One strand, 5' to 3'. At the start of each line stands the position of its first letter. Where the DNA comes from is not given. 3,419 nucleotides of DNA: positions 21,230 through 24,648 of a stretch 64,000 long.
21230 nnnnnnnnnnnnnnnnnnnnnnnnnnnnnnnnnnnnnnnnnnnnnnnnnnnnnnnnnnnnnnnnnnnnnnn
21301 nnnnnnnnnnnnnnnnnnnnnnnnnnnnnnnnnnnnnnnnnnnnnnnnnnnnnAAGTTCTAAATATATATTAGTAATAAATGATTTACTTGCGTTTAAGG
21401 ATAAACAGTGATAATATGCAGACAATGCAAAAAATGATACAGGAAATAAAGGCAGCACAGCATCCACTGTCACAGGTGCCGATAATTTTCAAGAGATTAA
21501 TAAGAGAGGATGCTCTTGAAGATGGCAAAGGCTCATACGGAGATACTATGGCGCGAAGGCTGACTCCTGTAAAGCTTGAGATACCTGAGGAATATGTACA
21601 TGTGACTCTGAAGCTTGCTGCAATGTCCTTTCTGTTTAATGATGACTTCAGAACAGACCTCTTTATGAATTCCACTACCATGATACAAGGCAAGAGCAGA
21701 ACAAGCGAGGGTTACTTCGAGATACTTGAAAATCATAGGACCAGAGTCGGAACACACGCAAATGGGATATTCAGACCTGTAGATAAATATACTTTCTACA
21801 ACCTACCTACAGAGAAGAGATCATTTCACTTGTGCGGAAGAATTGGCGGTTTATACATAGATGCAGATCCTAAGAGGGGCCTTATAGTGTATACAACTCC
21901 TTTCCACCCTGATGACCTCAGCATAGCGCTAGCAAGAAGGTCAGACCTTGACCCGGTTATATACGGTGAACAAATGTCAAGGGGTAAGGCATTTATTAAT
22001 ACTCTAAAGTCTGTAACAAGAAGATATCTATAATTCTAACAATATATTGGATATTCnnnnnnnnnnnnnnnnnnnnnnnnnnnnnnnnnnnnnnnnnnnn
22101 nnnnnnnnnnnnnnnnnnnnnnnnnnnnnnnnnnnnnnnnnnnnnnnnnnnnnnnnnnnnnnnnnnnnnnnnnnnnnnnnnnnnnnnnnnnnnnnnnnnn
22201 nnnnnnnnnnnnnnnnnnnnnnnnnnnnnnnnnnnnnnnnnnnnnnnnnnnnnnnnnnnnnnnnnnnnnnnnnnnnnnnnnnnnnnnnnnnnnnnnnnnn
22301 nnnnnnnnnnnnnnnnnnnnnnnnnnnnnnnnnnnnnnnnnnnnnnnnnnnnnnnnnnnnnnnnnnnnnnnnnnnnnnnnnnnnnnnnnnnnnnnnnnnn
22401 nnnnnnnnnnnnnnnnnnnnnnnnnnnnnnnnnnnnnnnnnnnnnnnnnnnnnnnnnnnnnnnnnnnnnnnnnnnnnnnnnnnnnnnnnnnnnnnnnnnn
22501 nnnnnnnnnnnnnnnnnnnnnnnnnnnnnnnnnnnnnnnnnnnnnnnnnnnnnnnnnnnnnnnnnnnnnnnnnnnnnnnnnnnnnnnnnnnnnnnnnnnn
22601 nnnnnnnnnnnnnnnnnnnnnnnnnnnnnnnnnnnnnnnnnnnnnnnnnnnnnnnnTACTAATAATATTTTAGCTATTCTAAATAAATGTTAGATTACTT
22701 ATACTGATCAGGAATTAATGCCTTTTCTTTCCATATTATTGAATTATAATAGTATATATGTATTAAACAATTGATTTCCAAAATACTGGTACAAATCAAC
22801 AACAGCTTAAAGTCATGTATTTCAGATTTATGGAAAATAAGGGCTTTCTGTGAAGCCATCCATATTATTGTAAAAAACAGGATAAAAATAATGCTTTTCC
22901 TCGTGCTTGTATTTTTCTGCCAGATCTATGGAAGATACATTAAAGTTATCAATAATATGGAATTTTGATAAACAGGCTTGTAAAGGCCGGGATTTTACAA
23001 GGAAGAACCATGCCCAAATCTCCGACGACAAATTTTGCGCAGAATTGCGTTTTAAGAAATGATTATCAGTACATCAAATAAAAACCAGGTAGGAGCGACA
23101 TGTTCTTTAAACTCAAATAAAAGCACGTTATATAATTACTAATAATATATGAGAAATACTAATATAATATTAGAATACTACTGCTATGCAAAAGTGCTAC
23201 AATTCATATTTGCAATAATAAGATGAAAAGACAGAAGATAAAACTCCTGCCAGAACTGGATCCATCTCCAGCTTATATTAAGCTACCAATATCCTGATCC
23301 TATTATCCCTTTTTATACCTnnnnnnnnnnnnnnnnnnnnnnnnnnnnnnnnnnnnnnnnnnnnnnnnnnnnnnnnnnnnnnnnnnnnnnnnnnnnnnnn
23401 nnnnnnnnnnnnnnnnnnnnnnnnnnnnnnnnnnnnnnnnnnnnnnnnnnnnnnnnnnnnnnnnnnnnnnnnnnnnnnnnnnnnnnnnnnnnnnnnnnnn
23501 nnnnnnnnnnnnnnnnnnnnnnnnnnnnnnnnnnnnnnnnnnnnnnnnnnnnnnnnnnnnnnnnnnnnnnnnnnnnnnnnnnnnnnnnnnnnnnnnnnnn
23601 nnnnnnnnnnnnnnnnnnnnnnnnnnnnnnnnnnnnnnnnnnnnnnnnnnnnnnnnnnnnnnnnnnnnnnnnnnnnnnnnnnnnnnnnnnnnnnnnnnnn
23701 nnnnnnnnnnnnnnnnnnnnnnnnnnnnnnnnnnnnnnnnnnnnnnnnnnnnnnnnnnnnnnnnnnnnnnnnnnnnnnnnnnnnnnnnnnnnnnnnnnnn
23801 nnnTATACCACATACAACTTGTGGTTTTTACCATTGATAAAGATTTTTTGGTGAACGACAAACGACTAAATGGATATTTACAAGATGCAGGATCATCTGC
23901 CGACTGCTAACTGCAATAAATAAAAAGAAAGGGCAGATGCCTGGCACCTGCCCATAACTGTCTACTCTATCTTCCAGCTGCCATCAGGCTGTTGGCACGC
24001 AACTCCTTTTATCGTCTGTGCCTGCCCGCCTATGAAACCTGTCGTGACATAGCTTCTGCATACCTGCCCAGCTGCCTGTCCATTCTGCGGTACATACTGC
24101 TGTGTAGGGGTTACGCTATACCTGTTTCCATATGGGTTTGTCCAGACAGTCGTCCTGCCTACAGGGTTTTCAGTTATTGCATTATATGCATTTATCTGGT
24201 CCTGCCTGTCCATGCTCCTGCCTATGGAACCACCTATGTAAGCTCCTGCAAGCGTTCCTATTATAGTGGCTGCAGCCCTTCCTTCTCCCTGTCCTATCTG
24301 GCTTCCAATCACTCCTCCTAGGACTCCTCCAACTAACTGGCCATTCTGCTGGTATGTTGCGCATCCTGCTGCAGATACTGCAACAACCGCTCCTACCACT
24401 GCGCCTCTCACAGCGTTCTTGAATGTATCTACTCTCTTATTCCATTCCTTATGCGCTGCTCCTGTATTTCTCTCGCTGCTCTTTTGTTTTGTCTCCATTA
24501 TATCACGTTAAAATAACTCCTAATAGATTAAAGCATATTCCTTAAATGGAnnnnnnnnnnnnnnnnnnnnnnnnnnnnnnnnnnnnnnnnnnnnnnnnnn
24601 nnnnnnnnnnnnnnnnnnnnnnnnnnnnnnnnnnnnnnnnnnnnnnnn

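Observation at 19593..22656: Orphan five-gene cluster: two bactofilin-like beta-solenoid proteins plus two 'LPxxR' family proteins (module copy 1)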

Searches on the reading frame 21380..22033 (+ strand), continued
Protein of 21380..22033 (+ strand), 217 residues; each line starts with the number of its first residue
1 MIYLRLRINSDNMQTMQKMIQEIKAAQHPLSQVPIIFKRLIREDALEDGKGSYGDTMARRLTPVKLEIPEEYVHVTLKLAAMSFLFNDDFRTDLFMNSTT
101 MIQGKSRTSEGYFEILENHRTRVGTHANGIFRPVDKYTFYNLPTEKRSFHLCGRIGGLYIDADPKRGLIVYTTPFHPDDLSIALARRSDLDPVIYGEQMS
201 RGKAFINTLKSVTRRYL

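Call 65: fold_search(model_id=the predicted structure, library=viral)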
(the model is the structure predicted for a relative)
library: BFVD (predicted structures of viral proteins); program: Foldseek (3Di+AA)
matches with E <= 10: 243; with E <= 0.001: 0
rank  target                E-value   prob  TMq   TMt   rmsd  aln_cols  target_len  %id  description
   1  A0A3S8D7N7            7.0e-02  0.91  0.36  0.22   7.3       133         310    8  BZLF2-like protein [Vombatid gammaherpesvirus 1]
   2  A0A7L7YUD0            2.1e-01  0.18  0.23  0.23  11.4       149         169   12  Membrane protein [Macropodid alphaherpesvirus 4]
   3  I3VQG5                2.8e-01  0.28  0.28  0.19   8.9       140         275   10  B163 [miniopterid betaherpesvirus 1]
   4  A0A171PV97            3.8e-01  0.06  0.16  0.14  17.5       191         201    9  Uncharacterized protein [Heliothis virescens ascovirus 3f]
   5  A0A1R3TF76            4.1e-01  0.41  0.30  0.27   8.3       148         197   11  Membrane protein UL45 [Spheniscid alphaherpesvirus 1]
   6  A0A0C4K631            4.6e-01  0.20  0.36  0.15   8.3       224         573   10  (no name in the UniProt tables at hand)
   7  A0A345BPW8            5.2e-01  0.04  0.15  0.05  15.3       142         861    8  (no name in the UniProt tables at hand)
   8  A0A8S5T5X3            5.5e-01  0.07  0.15  0.17  14.3       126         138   10  Uncharacterized protein [Siphoviridae sp. ctn8e14]
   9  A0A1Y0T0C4            5.8e-01  0.06  0.14  0.16  12.9        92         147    6  Uncharacterized protein [Pseudomonas phage Noxifer]
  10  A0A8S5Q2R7            5.8e-01  0.02  0.09  0.04  17.4       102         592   13  Structural protein sp46 [Myoviridae sp. ctMYT7]
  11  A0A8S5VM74            7.4e-01  0.01  0.10  0.08  23.0       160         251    9  (no name in the UniProt tables at hand)
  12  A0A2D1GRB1            7.9e-01  0.02  0.12  0.13  14.4       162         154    9  Uncharacterized protein [Pseudomonas phage SL2]
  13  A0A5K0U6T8            8.4e-01  0.07  0.15  0.12  12.8       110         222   10  Uncharacterized protein (Fragment) [Yasminevirus sp. GU-2018]
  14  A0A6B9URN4            8.4e-01  0.02  0.12  0.10  14.0       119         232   13  (no name in the UniProt tables at hand)
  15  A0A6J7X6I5            8.9e-01  0.02  0.10  0.06  18.3       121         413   15  Uncharacterized protein [uncultured Caudovirales phage]
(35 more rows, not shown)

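Call 66: find_related_loci(query=A7, collection=metagenome_contigs, flank=5000)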
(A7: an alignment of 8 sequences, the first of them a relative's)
Query A7 (202 aa) in metagenome_contigs; peptide patterns used: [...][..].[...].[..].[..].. (x = any residue, [..] = any of these).
70 stretches matched a pattern, but none encodes a relative of the query by tblastn (E <= 1e-3).

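Call 67: find_encoding_contigs(protein=P0090, flank=6000, max_places=3)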
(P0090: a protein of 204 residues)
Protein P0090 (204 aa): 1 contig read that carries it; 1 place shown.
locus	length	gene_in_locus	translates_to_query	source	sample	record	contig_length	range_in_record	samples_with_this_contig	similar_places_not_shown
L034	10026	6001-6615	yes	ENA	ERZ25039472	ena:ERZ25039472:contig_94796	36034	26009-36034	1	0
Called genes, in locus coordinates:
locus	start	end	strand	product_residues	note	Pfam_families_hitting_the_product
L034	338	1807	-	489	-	PF00344:SecY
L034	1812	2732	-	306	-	-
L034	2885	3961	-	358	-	PF06053:DUF929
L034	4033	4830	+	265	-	PF01026:TatD_DNase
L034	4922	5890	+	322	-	PF00589:Phage_integrase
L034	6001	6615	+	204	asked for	-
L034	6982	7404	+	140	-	-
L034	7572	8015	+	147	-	PF00078:RVT_1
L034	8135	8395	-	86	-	PF07927:HicA_toxin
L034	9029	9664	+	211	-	PF00293:NUDIX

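Call 68: find_encoding_contigs(protein=P0074, flank=6000, max_places=3)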
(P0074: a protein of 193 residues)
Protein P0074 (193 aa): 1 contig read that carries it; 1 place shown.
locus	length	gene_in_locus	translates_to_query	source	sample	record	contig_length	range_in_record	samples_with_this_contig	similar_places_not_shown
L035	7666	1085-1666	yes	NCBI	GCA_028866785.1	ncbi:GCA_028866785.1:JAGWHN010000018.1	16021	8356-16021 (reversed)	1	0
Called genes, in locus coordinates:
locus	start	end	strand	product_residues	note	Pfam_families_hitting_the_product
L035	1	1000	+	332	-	PF02463:SMC_N (weak)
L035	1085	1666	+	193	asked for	-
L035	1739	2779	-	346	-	PF00091:Tubulin, PF12327:FtsZ_C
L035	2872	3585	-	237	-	PF00485:PRK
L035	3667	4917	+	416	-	PF05221:AdoHcyase, PF00670:AdoHcyase_NAD, PF02826:2-Hacid_dh_C, PF07991:KARI_N (weak)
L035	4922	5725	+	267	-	PF01261:AP_endonuc_2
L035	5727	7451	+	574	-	PF14716:HHH_8, PF14520:HHH_5, PF14791:DNA_pol_B_thumb, PF02811:PHP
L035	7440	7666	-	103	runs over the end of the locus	-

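Call 70: search_protein_families(library=pfam, proteins=[P0086, P0115, P0126, P0135, P0053, P0046, L015:6814-7245:+], max_evalue=0.01)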
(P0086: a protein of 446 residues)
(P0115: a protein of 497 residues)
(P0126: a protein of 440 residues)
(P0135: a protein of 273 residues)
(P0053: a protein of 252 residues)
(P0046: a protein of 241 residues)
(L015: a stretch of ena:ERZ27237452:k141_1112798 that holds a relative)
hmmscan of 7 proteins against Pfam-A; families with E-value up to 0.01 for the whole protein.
P0086 (446 aa): 0 families

P0115 (497 aa): 0 families

P0126 (440 aa): 0 families

P0135 (273 aa): 0 families

P0053 (252 aa): 0 families

P0046 (241 aa): 0 families

L015:6814-7245:+ (143 aa): 0 families

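Call 74: search_protein_families(library=padloc, proteins=[window:21380-22033:+], max_evalue=0.01)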
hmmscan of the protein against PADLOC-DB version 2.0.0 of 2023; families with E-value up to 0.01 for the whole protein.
window:21380-22033:+ (217 aa): 0 families

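Call 75: search_protein_families(library=phrogs, proteins=[window:21380-22033:+], max_evalue=0.01)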
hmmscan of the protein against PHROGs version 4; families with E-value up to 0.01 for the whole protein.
window:21380-22033:+ (217 aa): 0 families

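Call 83: find_related_loci(query=A7, collection=viral_contigs, flank=5000)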
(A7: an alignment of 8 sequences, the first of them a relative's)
Query A7 (202 aa) in viral_contigs; peptide patterns used: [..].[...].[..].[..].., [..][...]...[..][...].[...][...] (x = any residue, [..] = any of these).
38 stretches matched a pattern, but none encodes a relative of the query by tblastn (E <= 1e-3).

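Call 95: find_encoding_contigs(protein=P0077, flank=5000, max_places=3)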
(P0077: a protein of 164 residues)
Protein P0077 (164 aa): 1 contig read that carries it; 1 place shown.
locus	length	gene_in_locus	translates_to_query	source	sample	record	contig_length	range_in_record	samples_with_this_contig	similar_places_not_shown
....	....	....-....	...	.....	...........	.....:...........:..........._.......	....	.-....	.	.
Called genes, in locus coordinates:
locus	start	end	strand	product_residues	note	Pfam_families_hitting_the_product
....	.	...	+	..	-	?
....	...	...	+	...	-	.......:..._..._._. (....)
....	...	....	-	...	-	-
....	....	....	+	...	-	-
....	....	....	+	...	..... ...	-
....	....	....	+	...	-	-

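Call 100: find_related_loci(query=A12, collection=metagenome_contigs, flank=4000)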
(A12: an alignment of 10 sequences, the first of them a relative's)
Query A12 (204 aa) in metagenome_contigs; peptide patterns used: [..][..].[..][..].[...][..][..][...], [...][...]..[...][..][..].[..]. (x = any residue, [..] = any of these).
197 stretches matched a pattern; 1 encode a relative of the query (tblastn E <= 1e-3); 1 distinct loci.
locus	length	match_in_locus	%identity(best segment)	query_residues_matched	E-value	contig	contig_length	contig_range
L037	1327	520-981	54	11-171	3e-48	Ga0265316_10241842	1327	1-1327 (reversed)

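Call 101: find_related_loci(query=A12, collection=viral_contigs, flank=5000)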
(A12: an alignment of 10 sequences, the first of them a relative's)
Query A12 (204 aa) in viral_contigs; peptide patterns used: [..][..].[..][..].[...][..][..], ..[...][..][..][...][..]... (x = any residue, [..] = any of these).
23 stretches matched a pattern, but none encodes a relative of the query by tblastn (E <= 1e-3).

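Call 102: find_encoding_contigs(protein=P0063, flank=5000, max_places=3)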
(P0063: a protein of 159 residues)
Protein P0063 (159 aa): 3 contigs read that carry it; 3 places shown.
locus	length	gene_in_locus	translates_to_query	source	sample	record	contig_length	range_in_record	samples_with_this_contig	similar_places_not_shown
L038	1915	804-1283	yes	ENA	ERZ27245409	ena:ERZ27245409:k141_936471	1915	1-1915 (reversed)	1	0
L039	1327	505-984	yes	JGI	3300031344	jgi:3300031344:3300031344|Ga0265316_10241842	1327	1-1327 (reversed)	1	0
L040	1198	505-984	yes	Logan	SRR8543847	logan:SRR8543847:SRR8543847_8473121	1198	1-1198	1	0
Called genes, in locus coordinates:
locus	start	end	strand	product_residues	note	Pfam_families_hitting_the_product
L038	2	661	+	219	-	?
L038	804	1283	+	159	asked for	-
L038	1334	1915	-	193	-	?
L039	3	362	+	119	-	?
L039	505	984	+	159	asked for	-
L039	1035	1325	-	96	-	PF07521:RMMBL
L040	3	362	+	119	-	?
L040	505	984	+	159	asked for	-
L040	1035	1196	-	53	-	?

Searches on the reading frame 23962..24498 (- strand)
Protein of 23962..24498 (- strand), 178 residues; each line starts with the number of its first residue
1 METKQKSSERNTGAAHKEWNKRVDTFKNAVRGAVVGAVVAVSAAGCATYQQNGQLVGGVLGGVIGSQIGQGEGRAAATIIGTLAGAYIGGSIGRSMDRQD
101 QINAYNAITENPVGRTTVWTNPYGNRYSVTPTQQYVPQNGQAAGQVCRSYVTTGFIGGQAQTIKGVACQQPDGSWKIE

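Call 70: search_protein_families(library=pfam, proteins=[window:23962-24498:-], max_evalue=0.01)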
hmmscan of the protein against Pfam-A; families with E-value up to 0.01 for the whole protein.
window:23962-24498:- (178 aa): 5 families
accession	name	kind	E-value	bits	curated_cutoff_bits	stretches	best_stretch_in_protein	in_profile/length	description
PF05433.20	Rick_17kDa_Anti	-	1.3e-08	35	24.2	1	55-93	4-43/43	Glycine zipper 2TM domain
PF13488.11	Gly-zipper_Omp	-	1.4e-08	35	25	1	53-99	2-45/46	Glycine zipper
PF16998.10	17kDa_Anti_2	-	4.1e-05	23.8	26.6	1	99-177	32-110/116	17 kDa outer membrane surface antigen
PF13441.11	Gly-zipper_YMGG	-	0.0014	18.7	28.9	0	52-94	5-44/45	YMGG-like Gly-zipper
PF01001.24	HCV_NS4b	-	0.0075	16.4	27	0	32-91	57-115/192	Hepatitis C virus non-structural protein NS4b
